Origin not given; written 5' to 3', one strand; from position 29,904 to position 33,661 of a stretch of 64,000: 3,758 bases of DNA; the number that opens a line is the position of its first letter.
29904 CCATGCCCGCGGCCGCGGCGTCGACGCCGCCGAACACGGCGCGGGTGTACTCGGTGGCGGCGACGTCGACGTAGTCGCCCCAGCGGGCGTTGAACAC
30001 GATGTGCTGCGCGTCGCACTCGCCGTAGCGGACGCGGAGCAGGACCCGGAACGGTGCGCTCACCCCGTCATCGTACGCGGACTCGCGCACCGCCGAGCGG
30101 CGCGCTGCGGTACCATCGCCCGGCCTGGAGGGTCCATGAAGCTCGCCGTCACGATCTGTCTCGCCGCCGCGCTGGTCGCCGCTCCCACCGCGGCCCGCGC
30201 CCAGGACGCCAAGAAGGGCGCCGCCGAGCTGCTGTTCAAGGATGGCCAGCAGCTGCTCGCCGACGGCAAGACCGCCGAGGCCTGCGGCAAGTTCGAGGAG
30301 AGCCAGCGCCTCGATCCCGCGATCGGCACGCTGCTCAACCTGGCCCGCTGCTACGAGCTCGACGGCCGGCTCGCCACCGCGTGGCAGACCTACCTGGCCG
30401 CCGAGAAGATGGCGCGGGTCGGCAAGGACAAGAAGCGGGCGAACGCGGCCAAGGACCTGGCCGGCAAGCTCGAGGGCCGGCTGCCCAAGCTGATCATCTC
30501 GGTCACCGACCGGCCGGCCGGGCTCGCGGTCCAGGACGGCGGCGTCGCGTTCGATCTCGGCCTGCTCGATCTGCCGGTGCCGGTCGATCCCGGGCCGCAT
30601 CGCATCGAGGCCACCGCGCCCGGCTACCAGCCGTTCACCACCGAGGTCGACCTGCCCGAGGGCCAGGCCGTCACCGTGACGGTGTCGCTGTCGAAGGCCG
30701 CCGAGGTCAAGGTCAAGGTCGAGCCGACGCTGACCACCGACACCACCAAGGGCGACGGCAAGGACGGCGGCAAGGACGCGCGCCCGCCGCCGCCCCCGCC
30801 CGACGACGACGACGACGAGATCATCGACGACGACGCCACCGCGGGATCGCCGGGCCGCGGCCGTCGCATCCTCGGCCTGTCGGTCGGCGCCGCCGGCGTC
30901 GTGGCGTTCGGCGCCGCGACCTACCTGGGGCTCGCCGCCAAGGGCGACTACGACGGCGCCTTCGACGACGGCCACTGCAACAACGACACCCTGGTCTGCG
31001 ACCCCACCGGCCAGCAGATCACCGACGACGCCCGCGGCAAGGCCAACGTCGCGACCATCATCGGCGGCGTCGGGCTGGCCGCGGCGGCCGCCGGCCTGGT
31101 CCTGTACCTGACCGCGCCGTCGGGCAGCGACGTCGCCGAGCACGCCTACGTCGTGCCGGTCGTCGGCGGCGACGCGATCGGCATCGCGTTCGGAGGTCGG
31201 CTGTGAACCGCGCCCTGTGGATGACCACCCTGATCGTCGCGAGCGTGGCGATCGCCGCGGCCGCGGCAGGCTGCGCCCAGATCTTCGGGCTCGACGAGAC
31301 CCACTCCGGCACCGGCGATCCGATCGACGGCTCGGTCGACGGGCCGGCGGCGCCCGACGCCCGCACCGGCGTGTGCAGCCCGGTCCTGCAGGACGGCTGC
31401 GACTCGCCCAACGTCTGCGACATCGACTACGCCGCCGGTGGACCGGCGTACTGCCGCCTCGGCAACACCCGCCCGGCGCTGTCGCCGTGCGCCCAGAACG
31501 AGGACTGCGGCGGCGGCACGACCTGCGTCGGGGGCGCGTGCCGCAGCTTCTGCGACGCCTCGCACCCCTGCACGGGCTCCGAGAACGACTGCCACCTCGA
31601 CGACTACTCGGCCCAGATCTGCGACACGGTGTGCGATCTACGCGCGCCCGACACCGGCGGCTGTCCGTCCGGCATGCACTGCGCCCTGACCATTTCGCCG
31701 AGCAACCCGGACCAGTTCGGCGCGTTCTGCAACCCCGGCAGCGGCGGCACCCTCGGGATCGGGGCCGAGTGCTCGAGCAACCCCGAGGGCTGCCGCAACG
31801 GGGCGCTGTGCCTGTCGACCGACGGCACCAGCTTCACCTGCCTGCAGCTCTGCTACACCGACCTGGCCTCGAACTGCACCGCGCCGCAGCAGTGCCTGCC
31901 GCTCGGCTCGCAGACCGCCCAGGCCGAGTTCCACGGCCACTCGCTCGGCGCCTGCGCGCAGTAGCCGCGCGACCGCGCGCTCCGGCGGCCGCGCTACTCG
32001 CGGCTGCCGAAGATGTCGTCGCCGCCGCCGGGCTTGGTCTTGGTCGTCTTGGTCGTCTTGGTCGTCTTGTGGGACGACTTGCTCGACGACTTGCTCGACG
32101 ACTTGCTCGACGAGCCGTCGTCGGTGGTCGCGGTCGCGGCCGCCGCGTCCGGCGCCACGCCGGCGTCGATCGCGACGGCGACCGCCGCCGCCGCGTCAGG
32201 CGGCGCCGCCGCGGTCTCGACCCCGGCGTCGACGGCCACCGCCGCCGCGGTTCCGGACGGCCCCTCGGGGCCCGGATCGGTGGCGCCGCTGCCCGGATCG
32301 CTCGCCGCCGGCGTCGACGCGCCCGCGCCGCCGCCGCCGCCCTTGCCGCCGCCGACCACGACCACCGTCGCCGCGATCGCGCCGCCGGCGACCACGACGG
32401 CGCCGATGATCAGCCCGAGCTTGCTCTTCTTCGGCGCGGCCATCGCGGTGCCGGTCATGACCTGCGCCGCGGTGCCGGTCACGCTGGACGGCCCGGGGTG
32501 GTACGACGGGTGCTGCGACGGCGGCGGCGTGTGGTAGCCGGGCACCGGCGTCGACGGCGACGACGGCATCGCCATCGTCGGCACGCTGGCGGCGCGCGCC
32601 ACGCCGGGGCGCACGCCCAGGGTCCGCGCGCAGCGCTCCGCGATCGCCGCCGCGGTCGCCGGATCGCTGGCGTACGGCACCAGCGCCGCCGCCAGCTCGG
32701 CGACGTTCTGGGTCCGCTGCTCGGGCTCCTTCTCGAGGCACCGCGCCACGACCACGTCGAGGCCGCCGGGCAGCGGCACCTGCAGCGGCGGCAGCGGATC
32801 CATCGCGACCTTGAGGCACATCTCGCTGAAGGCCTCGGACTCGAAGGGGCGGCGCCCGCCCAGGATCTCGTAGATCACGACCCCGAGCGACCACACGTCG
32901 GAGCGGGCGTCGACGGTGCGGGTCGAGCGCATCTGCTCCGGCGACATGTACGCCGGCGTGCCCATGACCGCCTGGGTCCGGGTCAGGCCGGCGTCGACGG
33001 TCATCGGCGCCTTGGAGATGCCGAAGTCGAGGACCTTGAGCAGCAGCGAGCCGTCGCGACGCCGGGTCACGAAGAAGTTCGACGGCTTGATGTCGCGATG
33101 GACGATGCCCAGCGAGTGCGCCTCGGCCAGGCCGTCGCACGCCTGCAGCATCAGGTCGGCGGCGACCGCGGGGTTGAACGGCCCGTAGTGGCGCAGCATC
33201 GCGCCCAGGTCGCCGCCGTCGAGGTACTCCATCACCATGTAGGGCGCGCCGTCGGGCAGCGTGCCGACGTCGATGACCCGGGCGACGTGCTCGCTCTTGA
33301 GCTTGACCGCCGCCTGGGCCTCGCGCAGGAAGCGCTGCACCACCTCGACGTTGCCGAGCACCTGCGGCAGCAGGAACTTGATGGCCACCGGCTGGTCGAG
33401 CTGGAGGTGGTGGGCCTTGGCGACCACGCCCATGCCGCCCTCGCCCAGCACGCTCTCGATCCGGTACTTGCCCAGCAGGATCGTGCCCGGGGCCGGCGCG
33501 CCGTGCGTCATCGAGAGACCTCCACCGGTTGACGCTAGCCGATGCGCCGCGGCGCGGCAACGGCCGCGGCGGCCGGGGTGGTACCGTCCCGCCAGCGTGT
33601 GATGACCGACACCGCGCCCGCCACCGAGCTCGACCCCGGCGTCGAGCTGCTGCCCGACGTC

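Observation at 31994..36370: Soluble KAP-family P-loop NTPase co-translated with a 7TM-domain Ser/Thr kinase, divergent from a second Ser/Thr kinase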

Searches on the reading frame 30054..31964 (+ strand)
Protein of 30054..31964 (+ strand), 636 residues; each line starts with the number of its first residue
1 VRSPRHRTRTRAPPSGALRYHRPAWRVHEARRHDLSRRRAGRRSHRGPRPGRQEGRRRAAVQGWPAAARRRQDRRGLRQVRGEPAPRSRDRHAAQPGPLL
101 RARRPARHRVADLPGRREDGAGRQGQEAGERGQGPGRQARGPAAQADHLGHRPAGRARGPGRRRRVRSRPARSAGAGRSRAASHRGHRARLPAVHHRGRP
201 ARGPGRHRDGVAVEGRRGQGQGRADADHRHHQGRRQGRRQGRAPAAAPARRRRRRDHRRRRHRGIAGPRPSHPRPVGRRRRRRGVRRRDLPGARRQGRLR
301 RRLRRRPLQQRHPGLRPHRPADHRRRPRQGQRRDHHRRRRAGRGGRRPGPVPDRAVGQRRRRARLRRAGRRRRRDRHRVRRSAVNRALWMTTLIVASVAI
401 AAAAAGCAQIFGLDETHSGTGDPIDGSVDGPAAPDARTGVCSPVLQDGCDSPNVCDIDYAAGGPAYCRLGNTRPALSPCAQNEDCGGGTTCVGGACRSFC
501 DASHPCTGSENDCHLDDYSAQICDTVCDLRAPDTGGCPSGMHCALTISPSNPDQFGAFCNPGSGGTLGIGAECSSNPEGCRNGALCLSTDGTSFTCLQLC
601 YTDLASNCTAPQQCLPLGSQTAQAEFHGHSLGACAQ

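Call 8: search_protein_families(library=pfam, proteins=[window:30054-31964:+], max_evalue=0.1)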
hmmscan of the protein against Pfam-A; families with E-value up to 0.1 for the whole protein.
window:30054-31964:+ (636 aa): 1 family
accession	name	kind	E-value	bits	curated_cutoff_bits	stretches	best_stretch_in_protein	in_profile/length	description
PF00008.33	EGF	-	0.042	14.6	21.5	1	573-596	1-22/32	EGF-like domain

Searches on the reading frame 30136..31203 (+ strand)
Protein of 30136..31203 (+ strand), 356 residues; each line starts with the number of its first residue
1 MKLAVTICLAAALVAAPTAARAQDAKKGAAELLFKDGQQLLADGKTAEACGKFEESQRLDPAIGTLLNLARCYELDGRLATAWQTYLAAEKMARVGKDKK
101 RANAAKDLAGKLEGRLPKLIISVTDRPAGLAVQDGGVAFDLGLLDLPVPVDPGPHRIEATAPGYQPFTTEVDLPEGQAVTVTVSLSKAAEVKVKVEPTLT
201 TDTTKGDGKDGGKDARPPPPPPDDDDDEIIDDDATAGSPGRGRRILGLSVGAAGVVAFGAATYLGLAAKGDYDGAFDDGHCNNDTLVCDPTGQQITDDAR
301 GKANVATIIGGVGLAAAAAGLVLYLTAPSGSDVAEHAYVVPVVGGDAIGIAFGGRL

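Call 62: search_protein_families(library=pfam, proteins=[window:30136-31203:+], max_evalue=0.0001)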
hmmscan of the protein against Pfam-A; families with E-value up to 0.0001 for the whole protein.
window:30136-31203:+ (356 aa): 1 family
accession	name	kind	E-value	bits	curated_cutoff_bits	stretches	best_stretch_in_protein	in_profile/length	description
PF13620.12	CarboxypepD_reg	-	5.1e-05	24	32.3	1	150-185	45-81/82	Carboxypeptidase regulatory-like domain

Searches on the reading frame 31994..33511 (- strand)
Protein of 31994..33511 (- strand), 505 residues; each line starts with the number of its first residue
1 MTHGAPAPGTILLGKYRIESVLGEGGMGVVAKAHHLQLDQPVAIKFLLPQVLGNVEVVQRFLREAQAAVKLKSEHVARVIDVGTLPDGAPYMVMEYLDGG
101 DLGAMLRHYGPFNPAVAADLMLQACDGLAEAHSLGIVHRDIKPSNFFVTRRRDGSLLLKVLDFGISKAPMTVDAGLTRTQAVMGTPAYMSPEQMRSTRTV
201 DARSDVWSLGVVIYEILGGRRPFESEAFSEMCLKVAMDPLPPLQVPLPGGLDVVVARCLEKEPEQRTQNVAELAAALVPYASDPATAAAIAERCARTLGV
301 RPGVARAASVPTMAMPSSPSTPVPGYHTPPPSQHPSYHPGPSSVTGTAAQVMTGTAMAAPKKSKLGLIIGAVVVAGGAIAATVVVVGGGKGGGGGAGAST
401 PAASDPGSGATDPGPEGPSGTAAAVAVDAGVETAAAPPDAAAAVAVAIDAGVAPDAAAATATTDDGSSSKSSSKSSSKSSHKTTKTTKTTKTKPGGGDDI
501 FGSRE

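Call 8: search_protein_families(library=pfam, proteins=[window:31994-33511:-], max_evalue=0.1)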
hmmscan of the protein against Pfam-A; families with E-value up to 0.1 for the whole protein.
window:31994-33511:- (505 aa): 7 families
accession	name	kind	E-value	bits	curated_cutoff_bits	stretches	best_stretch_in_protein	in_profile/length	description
PF00069.31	Pkinase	-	2.7e-45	155.3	31.7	1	16-268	1-253/263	Protein kinase domain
PF07714.23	PK_Tyr_Ser-Thr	-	3.4e-33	115.5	23.1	1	18-268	3-250/258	Protein tyrosine and serine/threonine kinase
PF01636.29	APH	-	0.00015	22.1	23.2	1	59-134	38-110/239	Phosphotransferase enzyme family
PF03109.22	ABC1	-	0.00051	19.7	22.9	1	90-167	143-215/244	ABC1 atypical kinase-like domain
PF14531.12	Kinase-like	-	0.00063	19.5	25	1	120-224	150-252/289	Kinase-like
PF25648.1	SFV1_VP5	-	0.0077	16.7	27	1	182-262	109-188/199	Sulfolobus filamentous virus 1 major coat protein VP5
PF06293.20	Kdo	-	0.047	13.5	21.3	1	92-164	94-167/207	Lipopolysaccharide kinase (Kdo/WaaP) family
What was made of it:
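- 31994..33511 (-): Kinase A: 505-aa Hanks-type Ser/Thr kinase. The kinase domain is residues 16-268 (32708-33466), the single TM helix is residues 368-386 (32354-32410), and the ectodomain is low-complexity. Pfam Pkinase 155 bits (call 8).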

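Call 9: search_protein_families(library=ncbifam, proteins=[window:31994-33511:-], max_evalue=0.1)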
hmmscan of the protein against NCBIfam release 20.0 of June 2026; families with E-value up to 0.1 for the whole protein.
window:31994-33511:- (505 aa): 15 families
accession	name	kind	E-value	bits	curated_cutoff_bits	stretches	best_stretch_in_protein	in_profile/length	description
NF033483.0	PknB_PASTA_kin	equivalog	7.3e-79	266.3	450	1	9-384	2-355/563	Stk1 family PASTA domain-containing Ser/Thr kinase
NF052427.1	StpK7MSMEG_1200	equivalog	4.1e-51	174.2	900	1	13-291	6-279/601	serine/threonine protein kinase StpK7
NF047741.1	antiphage_MADS6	equivalog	4.9e-45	154.2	460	2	119-282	303-462/612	methylation-associated defense system protein kinase MAD6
TIGR03903.1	TOMM_kin_cyc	equivalog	3.5e-42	144.4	705.75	1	39-274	3-241/1267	TOMM system kinase/cyclase fusion protein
NF053615.1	SerThrKinAfsKStmc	equivalog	8.8e-27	94.1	1300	1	14-438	13-432/809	protein serine/threonine kinase AfsK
NF009651.0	PRK13184.1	equivalog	3.8e-25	88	839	1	14-280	2-290/932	serine/threonine-protein kinase PknD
NF033442.0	BREX_PglW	equivalog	1.9e-19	69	990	2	6-175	504-670/1391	BREX system serine/threonine kinase PglW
NF038150.1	lanthi_synth_IV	equivalog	2.3e-17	62.6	650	1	10-285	185-461/851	class IV lanthionine synthetase LanL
NF043056.1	T4SS_LegK1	equivalog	2.4e-11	42.9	550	1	135-216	209-283/516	Dot/Icm T4SS effector kinase LegK1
NF058632.1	SerThrKinPrkT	equivalog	3.5e-08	32.8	280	1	14-151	16-153/322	serine/threonine protein kinase PrkT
NF038151.1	lanthi_synth_III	equivalog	2.9e-07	29.3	575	1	16-212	222-418/833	class III lanthionine synthetase LanKC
NF011463.0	PRK14879.1-4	equivalog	5.4e-06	26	188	1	57-167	61-161/237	Kae1-associated kinase Bud32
TIGR03724.2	arch_bud32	equivalog_domain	1.1e-05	25.1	125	1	59-171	38-136/193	KEOPS complex kinase/ATPase Bud32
NF007174.0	PRK09605.1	equivalog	0.0043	15.6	447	1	59-171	381-478/535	bifunctional N(6)-L-threonylcarbamoyladenine synthase/serine/threonine protein kinase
NF011464.0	PRK14879.1-7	equivalog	0.076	12.7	246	0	89-174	80-157/221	Kae1-associated kinase Bud32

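Call 55: search_protein_families(library=padloc, proteins=[window:31994-33511:-], max_evalue=0.01)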
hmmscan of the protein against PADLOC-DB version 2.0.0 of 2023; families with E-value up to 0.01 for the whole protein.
window:31994-33511:- (505 aa): 33 families (the best 25 are shown)
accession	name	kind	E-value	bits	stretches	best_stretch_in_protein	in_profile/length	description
PDLC04042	PD-T4-6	-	5.8e-82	273.6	1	10-288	5-280/292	-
PDLC04061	PD-T4-6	-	2.8e-80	269.2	1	5-494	7-485/510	-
PDLC04043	PD-T4-6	-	2.1e-74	249.2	1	12-488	13-428/452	-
PDLC04053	PD-T4-6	-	9.4e-73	243.4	1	13-289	8-280/311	-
PDLC04054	PD-T4-6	-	3.5e-70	235.1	1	7-320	4-314/347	-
PDLC04060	PD-T4-6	-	3.5e-69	232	1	9-291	3-280/486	-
PDLC04041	PD-T4-6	-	1.8e-68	229.8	1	12-306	26-318/443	-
PDLC04138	mad6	-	1.3e-66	223.9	1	8-291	45-324/659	mads_6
PDLC04047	PD-T4-6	-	1.4e-65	219.5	1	10-278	6-270/327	-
PDLC04057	PD-T4-6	-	2.5e-65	219.2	1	9-278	3-268/443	-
PDLC04039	PD-T4-6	-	4.6e-65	218.4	1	9-376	10-391/458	-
PDLC04052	PD-T4-6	-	2.6e-62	209.7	1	11-315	6-311/496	-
PDLC01088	C3a189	-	1.1e-61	207.5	1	20-284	3-261/840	kinase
PDLC04040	PD-T4-6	-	9.2e-55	184.4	1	21-303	1-291/547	-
PDLC04048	PD-T4-6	-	2.7e-54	182.9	1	9-277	5-269/354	-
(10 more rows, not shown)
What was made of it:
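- The PD-T4-6 kinase models score highly on both kinases (call 55).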
